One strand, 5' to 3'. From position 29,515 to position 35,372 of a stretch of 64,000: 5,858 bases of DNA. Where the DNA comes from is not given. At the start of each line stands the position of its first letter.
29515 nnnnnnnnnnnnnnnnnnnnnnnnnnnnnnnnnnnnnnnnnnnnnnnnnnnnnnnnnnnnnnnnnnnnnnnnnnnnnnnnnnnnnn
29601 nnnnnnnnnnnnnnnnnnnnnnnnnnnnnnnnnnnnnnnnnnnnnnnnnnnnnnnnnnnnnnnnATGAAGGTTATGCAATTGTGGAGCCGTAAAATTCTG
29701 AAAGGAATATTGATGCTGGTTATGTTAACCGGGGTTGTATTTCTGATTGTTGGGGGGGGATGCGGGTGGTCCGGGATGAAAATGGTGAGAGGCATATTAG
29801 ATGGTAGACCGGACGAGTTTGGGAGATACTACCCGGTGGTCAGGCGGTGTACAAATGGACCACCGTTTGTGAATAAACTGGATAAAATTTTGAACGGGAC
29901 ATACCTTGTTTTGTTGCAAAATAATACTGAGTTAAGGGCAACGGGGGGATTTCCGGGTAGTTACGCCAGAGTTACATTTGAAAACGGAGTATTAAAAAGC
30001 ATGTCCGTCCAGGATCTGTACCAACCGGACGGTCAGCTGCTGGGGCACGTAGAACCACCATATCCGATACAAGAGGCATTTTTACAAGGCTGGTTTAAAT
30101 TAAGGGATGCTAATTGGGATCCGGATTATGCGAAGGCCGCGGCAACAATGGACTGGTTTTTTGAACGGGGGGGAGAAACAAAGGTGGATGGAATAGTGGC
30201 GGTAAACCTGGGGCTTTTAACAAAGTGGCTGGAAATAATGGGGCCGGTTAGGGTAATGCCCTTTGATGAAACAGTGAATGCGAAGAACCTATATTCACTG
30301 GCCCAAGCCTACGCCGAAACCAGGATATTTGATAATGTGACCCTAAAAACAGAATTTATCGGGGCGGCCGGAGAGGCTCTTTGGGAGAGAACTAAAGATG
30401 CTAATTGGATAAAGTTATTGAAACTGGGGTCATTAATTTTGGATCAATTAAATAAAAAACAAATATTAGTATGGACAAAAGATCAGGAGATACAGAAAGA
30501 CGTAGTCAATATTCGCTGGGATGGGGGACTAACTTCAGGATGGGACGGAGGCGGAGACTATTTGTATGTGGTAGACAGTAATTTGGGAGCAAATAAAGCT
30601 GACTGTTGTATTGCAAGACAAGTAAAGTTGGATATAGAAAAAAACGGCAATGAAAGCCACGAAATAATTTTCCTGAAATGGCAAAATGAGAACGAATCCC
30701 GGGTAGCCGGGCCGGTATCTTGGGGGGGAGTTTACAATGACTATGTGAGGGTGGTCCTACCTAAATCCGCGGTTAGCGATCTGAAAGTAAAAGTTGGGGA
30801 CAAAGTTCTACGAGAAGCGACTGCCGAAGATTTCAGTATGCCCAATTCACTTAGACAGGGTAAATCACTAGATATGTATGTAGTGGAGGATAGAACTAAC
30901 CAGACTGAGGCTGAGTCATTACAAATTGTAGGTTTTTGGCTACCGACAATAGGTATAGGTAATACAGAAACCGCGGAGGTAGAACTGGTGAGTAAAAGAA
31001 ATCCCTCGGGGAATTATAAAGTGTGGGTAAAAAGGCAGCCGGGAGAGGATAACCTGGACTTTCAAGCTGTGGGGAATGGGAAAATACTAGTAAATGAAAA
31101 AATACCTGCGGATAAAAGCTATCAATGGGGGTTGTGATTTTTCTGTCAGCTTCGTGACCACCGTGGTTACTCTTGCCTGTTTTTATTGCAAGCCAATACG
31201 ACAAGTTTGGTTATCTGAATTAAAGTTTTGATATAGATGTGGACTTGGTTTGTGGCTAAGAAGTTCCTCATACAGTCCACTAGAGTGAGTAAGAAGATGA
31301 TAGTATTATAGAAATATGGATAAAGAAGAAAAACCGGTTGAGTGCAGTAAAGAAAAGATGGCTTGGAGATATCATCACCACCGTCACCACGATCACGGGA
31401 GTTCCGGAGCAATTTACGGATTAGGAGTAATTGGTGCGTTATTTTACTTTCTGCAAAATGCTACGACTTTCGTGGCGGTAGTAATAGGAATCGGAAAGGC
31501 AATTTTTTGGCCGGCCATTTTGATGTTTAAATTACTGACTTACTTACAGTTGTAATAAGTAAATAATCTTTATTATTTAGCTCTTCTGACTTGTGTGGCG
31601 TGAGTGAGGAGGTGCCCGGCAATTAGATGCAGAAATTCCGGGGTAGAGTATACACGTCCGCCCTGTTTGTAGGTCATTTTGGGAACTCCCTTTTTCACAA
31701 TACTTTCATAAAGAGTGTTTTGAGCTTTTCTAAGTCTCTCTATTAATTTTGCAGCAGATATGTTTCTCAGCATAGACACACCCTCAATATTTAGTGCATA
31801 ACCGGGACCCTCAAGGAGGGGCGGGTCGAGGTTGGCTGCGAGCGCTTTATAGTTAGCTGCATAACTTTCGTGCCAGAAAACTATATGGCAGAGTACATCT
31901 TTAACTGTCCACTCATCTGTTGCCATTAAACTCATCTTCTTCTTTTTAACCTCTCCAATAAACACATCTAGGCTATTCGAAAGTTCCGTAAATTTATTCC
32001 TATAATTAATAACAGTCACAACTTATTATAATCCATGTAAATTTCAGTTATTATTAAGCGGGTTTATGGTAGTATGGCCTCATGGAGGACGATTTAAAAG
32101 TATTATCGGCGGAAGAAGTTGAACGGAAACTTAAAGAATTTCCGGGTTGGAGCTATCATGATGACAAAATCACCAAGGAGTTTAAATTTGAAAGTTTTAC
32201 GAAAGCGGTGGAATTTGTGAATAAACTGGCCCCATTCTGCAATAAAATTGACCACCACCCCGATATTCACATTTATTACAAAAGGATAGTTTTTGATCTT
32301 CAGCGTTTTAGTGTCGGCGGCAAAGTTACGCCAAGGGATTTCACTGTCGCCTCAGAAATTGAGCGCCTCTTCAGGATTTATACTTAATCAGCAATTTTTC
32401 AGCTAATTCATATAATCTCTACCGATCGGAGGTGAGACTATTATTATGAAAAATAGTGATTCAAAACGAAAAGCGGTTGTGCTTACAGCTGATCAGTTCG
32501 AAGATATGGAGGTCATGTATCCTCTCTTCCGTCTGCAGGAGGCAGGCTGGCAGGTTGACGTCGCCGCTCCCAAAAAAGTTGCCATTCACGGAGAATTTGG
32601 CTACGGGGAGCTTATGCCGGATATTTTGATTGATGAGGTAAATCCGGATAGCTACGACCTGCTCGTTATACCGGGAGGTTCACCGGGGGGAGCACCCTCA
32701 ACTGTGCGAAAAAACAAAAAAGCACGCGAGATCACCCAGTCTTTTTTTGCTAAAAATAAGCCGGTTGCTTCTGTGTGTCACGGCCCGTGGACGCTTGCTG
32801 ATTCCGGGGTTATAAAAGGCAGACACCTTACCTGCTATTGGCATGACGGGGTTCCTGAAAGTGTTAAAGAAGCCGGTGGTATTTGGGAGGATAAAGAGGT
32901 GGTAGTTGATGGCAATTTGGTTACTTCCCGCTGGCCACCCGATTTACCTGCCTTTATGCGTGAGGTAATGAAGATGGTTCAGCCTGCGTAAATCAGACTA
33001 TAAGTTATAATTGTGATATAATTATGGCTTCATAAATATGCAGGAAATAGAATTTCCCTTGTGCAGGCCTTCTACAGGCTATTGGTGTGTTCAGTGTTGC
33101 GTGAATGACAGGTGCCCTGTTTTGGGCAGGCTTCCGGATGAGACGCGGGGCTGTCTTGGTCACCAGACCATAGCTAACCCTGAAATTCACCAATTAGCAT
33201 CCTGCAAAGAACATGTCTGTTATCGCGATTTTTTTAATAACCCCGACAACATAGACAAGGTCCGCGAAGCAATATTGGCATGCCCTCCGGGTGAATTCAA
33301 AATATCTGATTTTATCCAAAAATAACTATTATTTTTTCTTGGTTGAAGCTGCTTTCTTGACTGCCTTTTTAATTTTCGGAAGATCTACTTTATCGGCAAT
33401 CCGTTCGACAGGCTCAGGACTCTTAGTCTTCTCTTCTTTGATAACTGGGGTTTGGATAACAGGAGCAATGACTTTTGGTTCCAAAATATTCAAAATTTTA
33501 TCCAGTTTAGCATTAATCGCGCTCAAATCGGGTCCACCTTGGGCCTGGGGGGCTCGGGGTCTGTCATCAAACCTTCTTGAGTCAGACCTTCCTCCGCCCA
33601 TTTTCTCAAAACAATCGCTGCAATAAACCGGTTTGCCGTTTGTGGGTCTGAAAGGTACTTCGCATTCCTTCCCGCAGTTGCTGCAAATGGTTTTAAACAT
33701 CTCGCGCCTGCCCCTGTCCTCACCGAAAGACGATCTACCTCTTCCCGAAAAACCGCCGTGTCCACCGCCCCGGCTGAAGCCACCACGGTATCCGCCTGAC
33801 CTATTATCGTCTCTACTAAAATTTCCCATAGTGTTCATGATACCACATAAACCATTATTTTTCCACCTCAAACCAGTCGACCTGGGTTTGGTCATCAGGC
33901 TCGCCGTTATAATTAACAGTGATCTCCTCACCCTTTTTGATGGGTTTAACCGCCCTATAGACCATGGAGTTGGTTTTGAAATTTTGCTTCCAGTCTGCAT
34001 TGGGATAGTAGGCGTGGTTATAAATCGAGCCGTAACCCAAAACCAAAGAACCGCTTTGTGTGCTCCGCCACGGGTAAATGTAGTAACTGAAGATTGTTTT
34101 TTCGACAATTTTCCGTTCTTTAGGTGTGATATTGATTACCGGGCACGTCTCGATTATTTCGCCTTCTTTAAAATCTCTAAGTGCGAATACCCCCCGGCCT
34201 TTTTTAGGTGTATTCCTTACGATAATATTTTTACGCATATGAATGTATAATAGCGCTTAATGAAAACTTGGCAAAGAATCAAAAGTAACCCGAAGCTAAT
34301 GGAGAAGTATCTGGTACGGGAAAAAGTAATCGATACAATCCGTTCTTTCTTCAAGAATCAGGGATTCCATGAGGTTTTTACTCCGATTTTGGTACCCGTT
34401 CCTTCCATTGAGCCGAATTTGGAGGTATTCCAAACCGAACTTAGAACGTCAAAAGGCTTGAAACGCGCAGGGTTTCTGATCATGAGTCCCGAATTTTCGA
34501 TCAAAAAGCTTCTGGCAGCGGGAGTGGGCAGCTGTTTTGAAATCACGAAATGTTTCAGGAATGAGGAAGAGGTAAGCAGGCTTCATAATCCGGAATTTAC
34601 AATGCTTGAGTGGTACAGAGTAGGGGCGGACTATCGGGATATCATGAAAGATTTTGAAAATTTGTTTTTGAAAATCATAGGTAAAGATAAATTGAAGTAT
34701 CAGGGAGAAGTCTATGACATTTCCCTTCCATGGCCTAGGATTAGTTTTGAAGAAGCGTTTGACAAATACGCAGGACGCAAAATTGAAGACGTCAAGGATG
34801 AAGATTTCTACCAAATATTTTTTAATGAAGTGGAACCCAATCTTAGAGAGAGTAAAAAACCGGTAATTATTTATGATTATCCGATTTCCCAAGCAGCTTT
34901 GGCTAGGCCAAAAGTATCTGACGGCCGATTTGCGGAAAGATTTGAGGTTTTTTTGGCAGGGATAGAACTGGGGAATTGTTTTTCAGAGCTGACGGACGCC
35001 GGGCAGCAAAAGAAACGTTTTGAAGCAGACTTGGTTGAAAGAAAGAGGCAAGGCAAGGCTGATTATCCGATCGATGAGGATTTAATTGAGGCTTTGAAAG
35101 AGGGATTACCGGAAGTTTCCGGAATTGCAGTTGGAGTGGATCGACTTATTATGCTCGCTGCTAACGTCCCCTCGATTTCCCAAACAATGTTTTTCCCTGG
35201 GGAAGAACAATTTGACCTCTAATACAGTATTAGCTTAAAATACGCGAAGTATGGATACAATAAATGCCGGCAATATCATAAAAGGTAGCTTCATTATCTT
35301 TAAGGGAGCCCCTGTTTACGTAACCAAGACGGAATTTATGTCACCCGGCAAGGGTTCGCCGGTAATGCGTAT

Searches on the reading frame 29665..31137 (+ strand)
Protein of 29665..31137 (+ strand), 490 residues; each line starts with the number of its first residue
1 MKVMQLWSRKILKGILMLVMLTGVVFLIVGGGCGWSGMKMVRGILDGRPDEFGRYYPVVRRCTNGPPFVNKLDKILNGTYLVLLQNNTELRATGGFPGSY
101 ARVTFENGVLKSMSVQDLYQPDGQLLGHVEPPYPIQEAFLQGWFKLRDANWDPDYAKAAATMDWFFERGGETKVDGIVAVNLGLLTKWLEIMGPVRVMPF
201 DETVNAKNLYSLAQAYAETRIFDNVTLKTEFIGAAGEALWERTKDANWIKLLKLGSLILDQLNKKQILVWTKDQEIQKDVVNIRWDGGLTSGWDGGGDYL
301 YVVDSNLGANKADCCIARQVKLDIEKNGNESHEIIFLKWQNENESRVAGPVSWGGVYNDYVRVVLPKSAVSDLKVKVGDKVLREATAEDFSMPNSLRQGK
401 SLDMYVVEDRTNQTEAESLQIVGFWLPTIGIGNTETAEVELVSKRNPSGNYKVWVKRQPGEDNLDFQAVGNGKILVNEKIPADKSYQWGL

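Call 60: search_protein_families(library=pfam, proteins=[window:29665-31137:+], max_evalue=0.0001)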
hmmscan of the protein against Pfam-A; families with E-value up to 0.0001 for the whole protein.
window:29665-31137:+ (490 aa): 1 family
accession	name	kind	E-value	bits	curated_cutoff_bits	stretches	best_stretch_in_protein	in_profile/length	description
PF13196.11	DUF4012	-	5e-24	85.9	28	1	79-213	5-139/144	Protein of unknown function (DUF4012)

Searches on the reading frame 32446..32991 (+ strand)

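Call 60: search_protein_families(library=pfam, proteins=[window:32446-32991:+], max_evalue=0.0001)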
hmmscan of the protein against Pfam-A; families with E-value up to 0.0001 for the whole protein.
window:32446-32991:+ (181 aa): 1 family
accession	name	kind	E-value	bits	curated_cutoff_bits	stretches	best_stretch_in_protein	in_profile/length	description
PF01965.30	DJ-1_PfpI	-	3.4e-51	173.8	26.6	1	8-176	1-164/165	DJ-1/PfpI family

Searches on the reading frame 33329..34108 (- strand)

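Call 61: search_protein_families(library=pfam, proteins=[window:33329-34108:-], max_evalue=0.0001)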
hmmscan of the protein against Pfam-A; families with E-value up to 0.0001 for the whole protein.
window:33329-34108:- (259 aa): 1 family
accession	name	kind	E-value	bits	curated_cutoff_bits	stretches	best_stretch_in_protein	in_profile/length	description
PF23477.1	zf_Tbcl_2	-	1.1e-18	67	27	1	135-170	1-36/37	Probable treble clef zinc finger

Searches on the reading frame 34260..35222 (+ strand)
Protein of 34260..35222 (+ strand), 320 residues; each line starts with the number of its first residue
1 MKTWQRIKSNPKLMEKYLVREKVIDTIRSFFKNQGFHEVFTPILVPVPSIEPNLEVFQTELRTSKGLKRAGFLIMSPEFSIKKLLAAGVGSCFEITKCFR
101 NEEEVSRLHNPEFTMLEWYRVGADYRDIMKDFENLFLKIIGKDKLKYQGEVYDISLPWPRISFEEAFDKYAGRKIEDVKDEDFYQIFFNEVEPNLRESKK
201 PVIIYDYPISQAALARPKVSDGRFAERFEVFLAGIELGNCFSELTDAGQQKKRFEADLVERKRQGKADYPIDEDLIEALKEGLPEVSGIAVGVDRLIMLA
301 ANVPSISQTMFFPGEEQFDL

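Call 61: search_protein_families(library=pfam, proteins=[window:34260-35222:+], max_evalue=0.0001)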
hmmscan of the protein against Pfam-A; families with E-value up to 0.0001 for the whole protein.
window:34260-35222:+ (320 aa): 1 family
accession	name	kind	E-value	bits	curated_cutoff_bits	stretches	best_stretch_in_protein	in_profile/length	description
PF00152.25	tRNA-synt_2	-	9e-57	192.9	25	1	9-314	14-306/308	tRNA synthetases class II (D, K and N)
